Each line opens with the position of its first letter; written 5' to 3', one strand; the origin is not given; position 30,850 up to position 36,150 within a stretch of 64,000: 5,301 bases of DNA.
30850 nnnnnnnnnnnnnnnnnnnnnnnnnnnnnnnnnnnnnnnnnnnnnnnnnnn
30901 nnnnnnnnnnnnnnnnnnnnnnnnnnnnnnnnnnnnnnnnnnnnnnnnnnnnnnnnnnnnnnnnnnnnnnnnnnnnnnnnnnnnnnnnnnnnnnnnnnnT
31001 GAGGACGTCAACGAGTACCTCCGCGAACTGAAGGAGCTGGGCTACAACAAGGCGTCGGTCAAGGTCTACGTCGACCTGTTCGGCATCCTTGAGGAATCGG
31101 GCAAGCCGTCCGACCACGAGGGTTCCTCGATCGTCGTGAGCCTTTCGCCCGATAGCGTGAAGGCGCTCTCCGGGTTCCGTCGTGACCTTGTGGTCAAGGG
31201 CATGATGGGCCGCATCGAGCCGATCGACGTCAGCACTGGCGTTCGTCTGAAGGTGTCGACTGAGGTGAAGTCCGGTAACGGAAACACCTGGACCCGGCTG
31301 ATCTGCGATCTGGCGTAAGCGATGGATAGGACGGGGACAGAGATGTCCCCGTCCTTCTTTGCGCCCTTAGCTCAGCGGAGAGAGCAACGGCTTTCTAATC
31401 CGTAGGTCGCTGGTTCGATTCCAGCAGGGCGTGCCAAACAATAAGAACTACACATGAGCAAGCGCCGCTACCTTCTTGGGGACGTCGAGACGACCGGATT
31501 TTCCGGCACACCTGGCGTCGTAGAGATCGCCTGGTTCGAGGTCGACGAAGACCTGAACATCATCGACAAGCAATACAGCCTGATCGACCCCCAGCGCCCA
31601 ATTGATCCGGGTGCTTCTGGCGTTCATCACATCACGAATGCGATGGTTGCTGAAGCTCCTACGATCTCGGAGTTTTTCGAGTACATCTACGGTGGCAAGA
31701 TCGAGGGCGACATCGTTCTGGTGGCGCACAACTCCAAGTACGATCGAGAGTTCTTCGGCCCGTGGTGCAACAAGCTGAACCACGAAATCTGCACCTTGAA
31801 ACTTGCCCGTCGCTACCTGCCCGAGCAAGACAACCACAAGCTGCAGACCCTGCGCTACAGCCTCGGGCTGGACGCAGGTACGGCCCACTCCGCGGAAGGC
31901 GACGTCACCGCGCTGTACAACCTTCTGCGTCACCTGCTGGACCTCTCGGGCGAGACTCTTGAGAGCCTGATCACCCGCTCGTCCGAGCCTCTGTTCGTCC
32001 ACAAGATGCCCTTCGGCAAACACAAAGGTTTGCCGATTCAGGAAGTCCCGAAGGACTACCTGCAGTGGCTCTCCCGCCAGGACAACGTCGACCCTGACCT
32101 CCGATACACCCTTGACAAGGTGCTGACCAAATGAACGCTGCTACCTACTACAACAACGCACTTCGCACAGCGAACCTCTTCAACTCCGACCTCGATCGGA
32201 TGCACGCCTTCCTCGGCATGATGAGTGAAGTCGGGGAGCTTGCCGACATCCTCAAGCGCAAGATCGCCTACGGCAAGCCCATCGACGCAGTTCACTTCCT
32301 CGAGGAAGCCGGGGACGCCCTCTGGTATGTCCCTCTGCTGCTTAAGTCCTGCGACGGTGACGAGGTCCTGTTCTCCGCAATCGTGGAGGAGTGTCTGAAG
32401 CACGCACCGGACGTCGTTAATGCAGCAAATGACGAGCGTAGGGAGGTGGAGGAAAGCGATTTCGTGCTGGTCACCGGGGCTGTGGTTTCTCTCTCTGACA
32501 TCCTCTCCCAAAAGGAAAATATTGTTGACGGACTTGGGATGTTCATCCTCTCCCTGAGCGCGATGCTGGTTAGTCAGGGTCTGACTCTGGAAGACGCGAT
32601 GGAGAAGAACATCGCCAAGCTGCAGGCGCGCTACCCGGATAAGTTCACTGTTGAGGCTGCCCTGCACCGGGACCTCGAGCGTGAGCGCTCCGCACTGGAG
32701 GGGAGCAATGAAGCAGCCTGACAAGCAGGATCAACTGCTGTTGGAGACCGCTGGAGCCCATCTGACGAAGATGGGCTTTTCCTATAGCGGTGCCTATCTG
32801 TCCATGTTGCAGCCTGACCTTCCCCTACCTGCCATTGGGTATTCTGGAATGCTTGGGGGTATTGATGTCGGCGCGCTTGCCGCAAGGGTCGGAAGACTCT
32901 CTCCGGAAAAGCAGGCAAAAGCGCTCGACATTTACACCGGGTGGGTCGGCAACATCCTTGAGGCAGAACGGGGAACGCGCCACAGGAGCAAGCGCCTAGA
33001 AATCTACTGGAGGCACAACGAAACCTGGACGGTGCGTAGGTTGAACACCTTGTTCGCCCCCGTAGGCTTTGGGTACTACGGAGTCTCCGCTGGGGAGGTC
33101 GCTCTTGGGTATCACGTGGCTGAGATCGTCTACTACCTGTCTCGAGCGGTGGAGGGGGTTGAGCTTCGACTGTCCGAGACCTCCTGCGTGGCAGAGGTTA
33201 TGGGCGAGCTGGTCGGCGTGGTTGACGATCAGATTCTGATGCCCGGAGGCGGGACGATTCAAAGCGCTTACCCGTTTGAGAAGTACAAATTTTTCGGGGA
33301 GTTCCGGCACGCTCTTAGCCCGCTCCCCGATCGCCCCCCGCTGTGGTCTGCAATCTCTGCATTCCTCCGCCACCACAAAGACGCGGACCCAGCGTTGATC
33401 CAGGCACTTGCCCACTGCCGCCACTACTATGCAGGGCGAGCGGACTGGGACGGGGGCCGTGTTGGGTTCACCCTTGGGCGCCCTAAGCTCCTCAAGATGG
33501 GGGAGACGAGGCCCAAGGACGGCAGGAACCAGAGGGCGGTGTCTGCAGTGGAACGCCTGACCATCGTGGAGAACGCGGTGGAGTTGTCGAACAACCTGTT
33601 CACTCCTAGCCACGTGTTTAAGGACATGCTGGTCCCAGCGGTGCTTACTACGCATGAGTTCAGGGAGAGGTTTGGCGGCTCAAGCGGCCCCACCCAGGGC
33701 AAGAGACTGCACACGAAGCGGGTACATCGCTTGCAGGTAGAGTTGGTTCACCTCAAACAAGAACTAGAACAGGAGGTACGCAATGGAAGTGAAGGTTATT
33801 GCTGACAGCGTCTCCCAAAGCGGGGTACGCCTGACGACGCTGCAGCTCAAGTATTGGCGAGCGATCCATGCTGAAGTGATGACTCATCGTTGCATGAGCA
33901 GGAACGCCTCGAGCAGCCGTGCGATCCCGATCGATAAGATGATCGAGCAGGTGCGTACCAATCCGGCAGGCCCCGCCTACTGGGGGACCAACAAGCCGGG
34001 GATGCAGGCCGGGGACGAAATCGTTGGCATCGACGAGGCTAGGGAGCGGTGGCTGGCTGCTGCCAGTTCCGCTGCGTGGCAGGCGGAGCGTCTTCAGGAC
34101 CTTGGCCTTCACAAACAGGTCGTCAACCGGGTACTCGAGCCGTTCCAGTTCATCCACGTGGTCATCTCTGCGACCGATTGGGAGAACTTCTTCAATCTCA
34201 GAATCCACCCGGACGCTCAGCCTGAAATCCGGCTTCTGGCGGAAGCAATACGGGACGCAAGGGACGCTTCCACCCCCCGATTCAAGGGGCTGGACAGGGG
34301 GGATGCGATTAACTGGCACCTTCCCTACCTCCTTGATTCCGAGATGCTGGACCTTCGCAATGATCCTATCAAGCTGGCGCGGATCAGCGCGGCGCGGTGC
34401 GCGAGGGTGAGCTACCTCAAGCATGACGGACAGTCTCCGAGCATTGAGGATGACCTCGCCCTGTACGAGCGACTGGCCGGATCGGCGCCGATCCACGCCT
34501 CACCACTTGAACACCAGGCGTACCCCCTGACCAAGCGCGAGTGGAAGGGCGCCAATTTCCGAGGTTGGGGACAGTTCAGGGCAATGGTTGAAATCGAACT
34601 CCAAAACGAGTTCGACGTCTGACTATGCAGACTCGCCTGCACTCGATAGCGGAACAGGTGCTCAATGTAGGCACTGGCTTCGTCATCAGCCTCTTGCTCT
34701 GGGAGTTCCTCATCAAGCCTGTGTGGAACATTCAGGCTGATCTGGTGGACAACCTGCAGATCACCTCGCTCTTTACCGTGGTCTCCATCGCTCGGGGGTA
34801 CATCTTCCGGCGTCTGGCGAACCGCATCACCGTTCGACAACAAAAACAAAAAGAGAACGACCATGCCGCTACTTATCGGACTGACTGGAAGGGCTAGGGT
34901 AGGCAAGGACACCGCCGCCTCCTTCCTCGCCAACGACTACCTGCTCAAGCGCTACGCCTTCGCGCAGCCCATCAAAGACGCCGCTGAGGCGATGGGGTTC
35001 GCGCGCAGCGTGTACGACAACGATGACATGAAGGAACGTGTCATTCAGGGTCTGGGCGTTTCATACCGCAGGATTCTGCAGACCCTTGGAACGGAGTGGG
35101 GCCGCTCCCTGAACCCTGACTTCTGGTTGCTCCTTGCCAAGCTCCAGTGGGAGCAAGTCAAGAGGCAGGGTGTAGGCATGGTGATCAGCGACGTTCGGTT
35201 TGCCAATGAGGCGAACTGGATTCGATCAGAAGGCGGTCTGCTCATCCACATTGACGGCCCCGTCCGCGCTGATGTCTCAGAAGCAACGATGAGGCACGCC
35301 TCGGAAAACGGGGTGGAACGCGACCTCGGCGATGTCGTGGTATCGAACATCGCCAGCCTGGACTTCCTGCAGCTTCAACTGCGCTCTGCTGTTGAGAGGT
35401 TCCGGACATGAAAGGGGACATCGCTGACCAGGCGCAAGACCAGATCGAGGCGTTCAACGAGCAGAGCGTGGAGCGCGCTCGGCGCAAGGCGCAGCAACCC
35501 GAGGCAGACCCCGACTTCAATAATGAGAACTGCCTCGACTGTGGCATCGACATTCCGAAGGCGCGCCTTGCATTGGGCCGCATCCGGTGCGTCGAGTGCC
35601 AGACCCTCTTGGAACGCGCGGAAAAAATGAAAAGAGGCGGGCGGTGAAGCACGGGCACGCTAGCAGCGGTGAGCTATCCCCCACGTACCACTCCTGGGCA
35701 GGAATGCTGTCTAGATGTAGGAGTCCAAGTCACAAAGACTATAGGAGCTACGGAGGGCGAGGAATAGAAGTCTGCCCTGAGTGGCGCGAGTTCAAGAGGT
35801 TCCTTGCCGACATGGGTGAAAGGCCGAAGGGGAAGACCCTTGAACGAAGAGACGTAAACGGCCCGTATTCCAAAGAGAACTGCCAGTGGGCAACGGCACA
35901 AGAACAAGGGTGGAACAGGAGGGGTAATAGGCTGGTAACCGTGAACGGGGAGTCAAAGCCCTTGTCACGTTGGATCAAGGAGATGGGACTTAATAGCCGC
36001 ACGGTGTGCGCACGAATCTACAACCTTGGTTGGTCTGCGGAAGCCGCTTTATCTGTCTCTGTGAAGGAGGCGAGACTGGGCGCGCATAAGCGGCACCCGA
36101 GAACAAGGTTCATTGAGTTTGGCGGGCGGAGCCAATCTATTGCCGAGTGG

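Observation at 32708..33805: Uncharacterised 365-aa protein inside a dense nucleotide-metabolism cluster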

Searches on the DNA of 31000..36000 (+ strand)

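Call 5: search_dna_similar(query=window:31000-36000:+, collection=phages, mode=near, max_rows=25)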
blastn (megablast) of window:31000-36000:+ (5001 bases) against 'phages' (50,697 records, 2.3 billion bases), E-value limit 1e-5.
No match.

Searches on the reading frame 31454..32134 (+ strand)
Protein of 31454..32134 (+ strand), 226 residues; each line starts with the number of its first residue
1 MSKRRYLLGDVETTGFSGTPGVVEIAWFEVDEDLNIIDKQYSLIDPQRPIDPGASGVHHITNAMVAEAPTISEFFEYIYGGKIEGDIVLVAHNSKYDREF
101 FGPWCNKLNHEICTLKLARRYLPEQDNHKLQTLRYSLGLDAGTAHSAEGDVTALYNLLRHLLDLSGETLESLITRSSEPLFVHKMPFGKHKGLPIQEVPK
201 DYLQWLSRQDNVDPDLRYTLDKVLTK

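Call 3: search_protein_families(library=pfam, proteins=[window:31454-32134:+], max_evalue=0.01)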
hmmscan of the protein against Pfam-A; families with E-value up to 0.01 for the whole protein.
window:31454-32134:+ (226 aa): 3 families
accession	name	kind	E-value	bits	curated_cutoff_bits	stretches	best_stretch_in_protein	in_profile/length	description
PF00929.31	RNase_T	-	3.5e-19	70.4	24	1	10-158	4-164/164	Exonuclease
PF12843.12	QSregVF_b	-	6.4e-08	32.8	22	1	181-210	9-38/66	Putative quorum-sensing-regulated virulence factor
PF20600.3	ExoX-like_C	-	0.0016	18.2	26.5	1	187-209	3-28/30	Exodeoxyribonuclease X-like C-terminal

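Call 4: search_protein_families(library=phrogs, proteins=[window:31454-32134:+], max_evalue=0.01)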
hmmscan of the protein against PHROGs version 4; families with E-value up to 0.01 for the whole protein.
window:31454-32134:+ (226 aa): 5 families
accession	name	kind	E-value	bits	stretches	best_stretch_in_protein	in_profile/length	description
phrog_192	-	DNA, RNA and nucleotide metabolism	3.1e-53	182.5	1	1-224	103-346/397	DNA polymerase exonuclease subunit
phrog_14632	-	DNA, RNA and nucleotide metabolism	2.5e-15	57.1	1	8-151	86-232/380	DNA polymerase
phrog_17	-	DNA, RNA and nucleotide metabolism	2e-05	23.8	1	4-140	670-788/1445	DNA polymerase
phrog_3628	-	unknown function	0.00012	22.4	1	176-211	94-129/257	-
phrog_1907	-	DNA, RNA and nucleotide metabolism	0.006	16.2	1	51-107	36-90/629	DNA polymerase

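Call 67: search_dna_similar(query=window:31454-32134:+, collection=phages, mode=protein, max_rows=25)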
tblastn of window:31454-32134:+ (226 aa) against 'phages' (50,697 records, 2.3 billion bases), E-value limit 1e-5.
Records with a match: 201; places in all: 201; records where one place covers at least 80% of the query: 117.
Best place of each record, by identity: <60% 201.
By first word of the organism name: Pseudomonas 47; Escherichia 34; Bacteriophage 16; Streptococcus 14; Klebsiella 13; Erwinia 8; Salmonella 8; Clostridium 7; Pseudoalteromonas 6; Yersinia 6; and 18 more.
By host as written in the record: - 33; Pseudomonas aeruginosa 14; Escherichia coli 11; Pseudomonas aeruginosa PAO1 5; Klebsiella pneumoniae 5; Pseudomonas sp. 4; Salmonella enterica subsp. enterica serovar Typhimurium 4; Listeria monocytogenes 4; and 88 more.
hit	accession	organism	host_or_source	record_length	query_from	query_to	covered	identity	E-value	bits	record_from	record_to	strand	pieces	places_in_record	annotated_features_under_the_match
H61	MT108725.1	Pseudomonas phage Epa5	Pseudomonas sp.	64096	1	220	97%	35.8%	2e-25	109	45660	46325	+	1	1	none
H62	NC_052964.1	Pseudomonas phage Epa5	Pseudomonas sp.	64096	1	220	97%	35.8%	2e-25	109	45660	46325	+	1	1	none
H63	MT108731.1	Pseudomonas phage Epa43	Pseudomonas sp.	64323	1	220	97%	35.3%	1e-25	109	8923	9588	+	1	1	none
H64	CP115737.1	Citrobacter phage Omnitron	Citrobacter braakii GW-Imi-1b1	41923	10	224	95%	36.0%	9e-26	110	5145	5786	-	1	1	record has no annotation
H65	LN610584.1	Pseudomonas phage vB_PaeS_PAO1_Ab19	Pseudomonas aeruginosa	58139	3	223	98%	31.2%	1e-17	87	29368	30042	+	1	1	record has no annotation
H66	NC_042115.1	Pseudomonas phage vB_PaeS_PAO1_Ab19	Pseudomonas aeruginosa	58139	3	223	98%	31.2%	1e-17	87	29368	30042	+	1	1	exodeoxyribonuclease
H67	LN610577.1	Pseudomonas phage vB_PaeS_PAO1_Ab18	Pseudomonas aeruginosa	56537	3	223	98%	31.2%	2e-17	86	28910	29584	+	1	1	ORF40: putative exodeoxyribonuclease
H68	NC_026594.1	Pseudomonas phage vB_PaeS_PAO1_Ab18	Pseudomonas aeruginosa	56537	3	223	98%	31.2%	2e-17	86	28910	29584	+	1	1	ORF40: putative exodeoxyribonuclease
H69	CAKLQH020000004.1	Acinetobacter phage MD-2021a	not known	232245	7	224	96%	31.2%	1e-20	96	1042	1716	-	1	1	exoX: DNA polymerase III subunit epsilon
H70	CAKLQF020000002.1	Acinetobacter phage MD-2021a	not known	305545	7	224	96%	31.2%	1e-20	96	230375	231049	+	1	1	exoX: DNA polymerase III subunit epsilon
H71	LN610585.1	Pseudomonas phage vB_PaeS_PAO1_Ab20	Pseudomonas aeruginosa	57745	3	223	98%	30.8%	3e-17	86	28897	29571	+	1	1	record has no annotation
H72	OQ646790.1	Pseudomonas phage PA_LZ03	Pseudomonas aeruginosa PA14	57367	3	223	98%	30.8%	4e-17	85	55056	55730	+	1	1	putative exonuclease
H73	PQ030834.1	Pseudomonas phage phiW8-1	Pseudomonas aeruginosa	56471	3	223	98%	30.8%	7e-17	84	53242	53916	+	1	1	record has no annotation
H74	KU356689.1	Pseudomonas phage ZC01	Pseudomonas aeruginosa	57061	3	223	98%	30.3%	5e-17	85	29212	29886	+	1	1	hypothetical protein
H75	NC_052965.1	Pseudomonas phage ZC01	Pseudomonas aeruginosa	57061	3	223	98%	30.3%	5e-17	85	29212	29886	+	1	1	hypothetical protein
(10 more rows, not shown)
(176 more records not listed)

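Call 69: get_annotated_region(hit=H68, flank=7000)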
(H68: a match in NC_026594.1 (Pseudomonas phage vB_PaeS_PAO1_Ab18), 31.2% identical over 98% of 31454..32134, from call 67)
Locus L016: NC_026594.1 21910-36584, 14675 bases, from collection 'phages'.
description: Pseudomonas phage vB_PaeS_PAO1_Ab18, complete genome.
organism: Pseudomonas phage vB_PaeS_PAO1_Ab18 (NCBI taxid 1548905)
taxonomy: Viruses; Duplodnaviria; Heunggongvirae; Uroviricota; Caudoviricetes; Mesyanzhinovviridae; Bradleyvirinae; Abidjanvirus; Pseudomonas virus Ab18
host: Pseudomonas aeruginosa; source: sewage water sample; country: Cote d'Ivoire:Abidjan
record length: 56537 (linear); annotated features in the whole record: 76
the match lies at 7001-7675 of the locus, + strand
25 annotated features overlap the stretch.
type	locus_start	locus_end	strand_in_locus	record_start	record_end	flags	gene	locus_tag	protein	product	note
CDS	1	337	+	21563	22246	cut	ORF25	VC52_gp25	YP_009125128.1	nucleotide pyrophosphohydrolase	-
CDS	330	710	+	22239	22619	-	ORF26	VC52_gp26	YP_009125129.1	hypothetical protein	-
CDS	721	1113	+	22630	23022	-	ORF27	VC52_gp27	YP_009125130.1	hypothetical protein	-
CDS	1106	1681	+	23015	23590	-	ORF28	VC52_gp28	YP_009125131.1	hypothetical protein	-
CDS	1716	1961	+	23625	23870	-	ORF29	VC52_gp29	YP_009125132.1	hypothetical protein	-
CDS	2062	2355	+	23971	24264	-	ORF30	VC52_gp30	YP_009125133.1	hypothetical protein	-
CDS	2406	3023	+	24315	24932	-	ORF31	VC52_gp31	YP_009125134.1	hypothetical protein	-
CDS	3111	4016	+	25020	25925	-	ORF32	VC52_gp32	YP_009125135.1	putative DNA ligase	-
CDS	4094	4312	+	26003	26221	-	ORF33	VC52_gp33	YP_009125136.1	hypothetical protein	-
CDS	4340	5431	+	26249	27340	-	ORF34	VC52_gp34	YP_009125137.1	hypothetical protein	-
CDS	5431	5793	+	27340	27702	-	ORF35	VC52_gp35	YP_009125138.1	hypothetical protein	-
CDS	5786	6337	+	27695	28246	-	ORF36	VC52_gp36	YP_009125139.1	hydrolase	-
CDS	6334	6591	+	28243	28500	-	ORF37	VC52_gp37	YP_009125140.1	hypothetical protein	-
CDS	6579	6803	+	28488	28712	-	ORF38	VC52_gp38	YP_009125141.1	hypothetical protein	-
CDS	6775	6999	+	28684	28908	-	ORF39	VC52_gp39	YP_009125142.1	hypothetical protein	-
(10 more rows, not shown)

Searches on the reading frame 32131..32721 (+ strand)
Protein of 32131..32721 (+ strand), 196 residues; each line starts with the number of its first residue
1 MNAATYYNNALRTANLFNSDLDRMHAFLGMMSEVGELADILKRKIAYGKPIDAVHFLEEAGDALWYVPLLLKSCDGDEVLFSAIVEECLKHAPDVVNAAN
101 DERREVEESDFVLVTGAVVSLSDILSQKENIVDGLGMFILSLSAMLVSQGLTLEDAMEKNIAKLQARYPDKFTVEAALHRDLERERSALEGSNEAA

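Call 3: search_protein_families(library=pfam, proteins=[window:32131-32721:+], max_evalue=0.01)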
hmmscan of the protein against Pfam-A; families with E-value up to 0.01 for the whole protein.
window:32131-32721:+ (196 aa): 1 family
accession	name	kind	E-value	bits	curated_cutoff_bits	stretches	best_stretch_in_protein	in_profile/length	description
PF03819.22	MazG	-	1.9e-06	28.5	22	0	30-75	10-48/74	MazG nucleotide pyrophosphohydrolase domain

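Call 4: search_protein_families(library=phrogs, proteins=[window:32131-32721:+], max_evalue=0.01)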
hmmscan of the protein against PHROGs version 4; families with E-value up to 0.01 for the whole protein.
window:32131-32721:+ (196 aa): 4 families
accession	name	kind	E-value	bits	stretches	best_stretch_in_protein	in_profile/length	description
phrog_229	-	other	7.6e-32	112.1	1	1-195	248-373/533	MazG-like pyrophosphatase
phrog_37613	-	other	9e-11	42.4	2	22-73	292-343/394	MazG-like pyrophosphatase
phrog_22758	-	other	1.9e-06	28.7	1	18-75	124-185/221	MazG-like pyrophosphatase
phrog_16522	-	other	0.0002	21.8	0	126-193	109-174/296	MazG-like pyrophosphatase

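Call 68: search_dna_similar(query=window:32131-32721:+, collection=phages, mode=protein, max_rows=25)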
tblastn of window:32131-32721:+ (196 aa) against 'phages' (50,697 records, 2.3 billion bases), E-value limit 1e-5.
Records with a match: 219; places in all: 219; records where one place covers at least 80% of the query: 42.
Best place of each record, by identity: <60% 219.
By first word of the organism name: Rheinheimera 112; Flavobacterium 29; Vibrio 17; Pseudomonas 11; Pectobacterium 10; Achromobacter 9; Cronobacter 8; Bacillus 6; Enterobacter 5; Aeromonas 2; and 8 more.
By host as written in the record: Rheinheimera sp. BAL341 112; Flavobacterium psychrophilum 950106-1/1 12; - 8; Pseudomonas aeruginosa PAO1 6; Vibrio cholerae O1 4; Cronobacter sakazakii 4; Enterobacter hormaechei subsp. xiangfangensis 4; Pseudomonas aeruginosa 4; and 41 more.
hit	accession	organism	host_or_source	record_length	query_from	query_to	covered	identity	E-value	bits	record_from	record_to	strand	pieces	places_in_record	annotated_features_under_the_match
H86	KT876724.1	Flavobacterium phage FpV4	Flavobacterium psychrophilum 950106-1/1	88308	2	190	96%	32.3%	1e-16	83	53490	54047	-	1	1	hypothetical protein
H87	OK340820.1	Flavobacterium phage FpV4-1.1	Flavobacterium psychrophilum 020612-2/1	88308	2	190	96%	32.3%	1e-16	83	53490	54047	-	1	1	record has no annotation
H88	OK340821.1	Flavobacterium phage FpV4-1.2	Flavobacterium psychrophilum 020612-2/1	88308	2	190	96%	32.3%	1e-16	83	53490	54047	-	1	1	record has no annotation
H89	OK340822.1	Flavobacterium phage FpV4-1.3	Flavobacterium psychrophilum 020612-2/1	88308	2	190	96%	32.3%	1e-16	83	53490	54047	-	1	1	record has no annotation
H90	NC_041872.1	Flavobacterium phage FpV4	Flavobacterium psychrophilum 950106-1/1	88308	2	190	96%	32.3%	1e-16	83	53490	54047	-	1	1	MazG-like pyrophosphatase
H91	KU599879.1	Flavobacterium phage Fpv3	Flavobacterium psychrophilum 950106-1/1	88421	2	190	96%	32.3%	1e-16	83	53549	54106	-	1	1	hypothetical protein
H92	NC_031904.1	Flavobacterium phage Fpv3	Flavobacterium psychrophilum 950106-1/1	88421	2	190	96%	32.3%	1e-16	83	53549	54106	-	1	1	MazG-like pyrophosphatase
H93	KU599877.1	Flavobacterium phage Fpv1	Flavobacterium psychrophilum 950106-1/1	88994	2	190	96%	32.3%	1e-16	83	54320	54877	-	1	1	hypothetical protein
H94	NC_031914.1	Flavobacterium phage Fpv1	Flavobacterium psychrophilum 950106-1/1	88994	2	190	96%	32.3%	1e-16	83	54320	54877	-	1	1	MazG-like pyrophosphatase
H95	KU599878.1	Flavobacterium phage Fpv2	Flavobacterium psychrophilum 950106-1/1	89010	2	190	96%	32.3%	1e-16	83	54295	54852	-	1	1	hypothetical protein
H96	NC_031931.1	Flavobacterium phage Fpv2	Flavobacterium psychrophilum 950106-1/1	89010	2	190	96%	32.3%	1e-16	83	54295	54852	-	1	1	MazG-like pyrophosphatase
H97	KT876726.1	Flavobacterium phage FpV21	Flavobacterium psychrophilum 950106-1/1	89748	2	190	96%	32.3%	1e-16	83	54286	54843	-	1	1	hypothetical protein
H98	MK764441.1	Flavobacterium phage FPSV-F12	Flavobacterium psychrophilum 950106-1/1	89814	2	190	96%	32.3%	1e-16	83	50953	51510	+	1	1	hypothetical protein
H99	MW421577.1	Flavobacterium phage FPSV-S30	Flavobacterium psychrophilum strain ...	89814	2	190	96%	32.3%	1e-16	83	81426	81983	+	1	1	record has no annotation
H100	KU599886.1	Flavobacterium phage Fpv20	Flavobacterium psychrophilum 950106-1/1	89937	2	190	96%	32.3%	1e-16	83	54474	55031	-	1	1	hypothetical protein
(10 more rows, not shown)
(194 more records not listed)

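Call 87: get_annotated_region(hit=H90, flank=5000)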
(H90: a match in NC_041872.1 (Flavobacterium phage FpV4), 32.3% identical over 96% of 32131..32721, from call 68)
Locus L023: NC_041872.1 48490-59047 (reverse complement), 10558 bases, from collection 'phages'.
description: Flavobacterium phage FpV4, complete genome.
organism: Flavobacterium phage FpV4 (NCBI taxid 1740108)
taxonomy: Viruses; Duplodnaviria; Heunggongvirae; Uroviricota; Caudoviricetes; Fipvunavirus; Fipvunavirus Fpv4
host: Flavobacterium psychrophilum 950106-1/1; source: -; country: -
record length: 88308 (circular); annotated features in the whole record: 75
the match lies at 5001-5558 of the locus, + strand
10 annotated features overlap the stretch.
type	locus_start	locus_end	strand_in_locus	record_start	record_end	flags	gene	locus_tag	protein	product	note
CDS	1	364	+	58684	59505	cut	-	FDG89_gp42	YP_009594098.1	hypothetical protein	-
CDS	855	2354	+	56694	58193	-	-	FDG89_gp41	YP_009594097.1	DNA helicase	-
CDS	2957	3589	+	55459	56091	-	-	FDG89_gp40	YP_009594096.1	HNH endonuclease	-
CDS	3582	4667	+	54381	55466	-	-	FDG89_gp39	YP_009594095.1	thymidylate synthase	-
CDS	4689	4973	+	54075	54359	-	-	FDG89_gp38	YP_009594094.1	hypothetical protein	-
CDS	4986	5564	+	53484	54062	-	-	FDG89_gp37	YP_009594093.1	MazG-like pyrophosphatase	-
CDS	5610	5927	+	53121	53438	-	-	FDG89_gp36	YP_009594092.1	hypothetical protein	-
CDS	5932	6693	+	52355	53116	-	-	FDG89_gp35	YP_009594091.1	hypothetical protein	-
CDS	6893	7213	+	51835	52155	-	-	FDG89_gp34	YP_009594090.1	hypothetical protein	-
CDS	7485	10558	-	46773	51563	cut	-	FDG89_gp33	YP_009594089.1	hypothetical protein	-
